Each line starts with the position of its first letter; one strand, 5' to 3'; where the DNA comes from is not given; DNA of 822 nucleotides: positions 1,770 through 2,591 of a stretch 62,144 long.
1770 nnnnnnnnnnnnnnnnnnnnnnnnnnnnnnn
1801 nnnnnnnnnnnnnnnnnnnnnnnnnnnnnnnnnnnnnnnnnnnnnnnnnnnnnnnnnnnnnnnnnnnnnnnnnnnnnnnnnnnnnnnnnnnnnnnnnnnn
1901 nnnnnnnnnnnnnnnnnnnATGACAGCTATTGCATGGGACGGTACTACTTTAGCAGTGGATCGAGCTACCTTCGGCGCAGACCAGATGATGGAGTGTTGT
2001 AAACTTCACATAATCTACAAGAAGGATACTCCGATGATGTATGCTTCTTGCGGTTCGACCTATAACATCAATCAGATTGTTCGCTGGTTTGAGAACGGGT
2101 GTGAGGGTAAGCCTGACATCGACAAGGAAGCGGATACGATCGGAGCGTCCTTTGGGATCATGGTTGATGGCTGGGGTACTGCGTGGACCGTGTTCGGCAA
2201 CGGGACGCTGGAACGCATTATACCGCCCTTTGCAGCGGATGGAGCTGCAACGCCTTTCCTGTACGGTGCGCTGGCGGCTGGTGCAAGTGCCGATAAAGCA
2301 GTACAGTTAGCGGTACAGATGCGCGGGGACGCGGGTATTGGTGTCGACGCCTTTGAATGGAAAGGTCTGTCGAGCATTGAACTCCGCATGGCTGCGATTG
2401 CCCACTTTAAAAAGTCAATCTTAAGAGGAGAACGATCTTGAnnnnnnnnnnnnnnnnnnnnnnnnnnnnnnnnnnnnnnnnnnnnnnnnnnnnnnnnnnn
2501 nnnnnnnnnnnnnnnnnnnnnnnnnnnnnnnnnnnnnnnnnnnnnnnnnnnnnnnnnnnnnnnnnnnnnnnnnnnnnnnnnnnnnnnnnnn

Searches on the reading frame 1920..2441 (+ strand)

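Call 99: search_protein_families(library=phrogs, max_evalue=0.00001, proteins=[window:1920-2441:+])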
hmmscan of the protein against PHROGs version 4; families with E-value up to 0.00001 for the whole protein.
window:1920-2441:+ (173 aa): 1 family
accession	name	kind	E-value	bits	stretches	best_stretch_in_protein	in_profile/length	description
phrog_1040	-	other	2e-16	61.4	1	1-154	14-163/277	peptidase HslV family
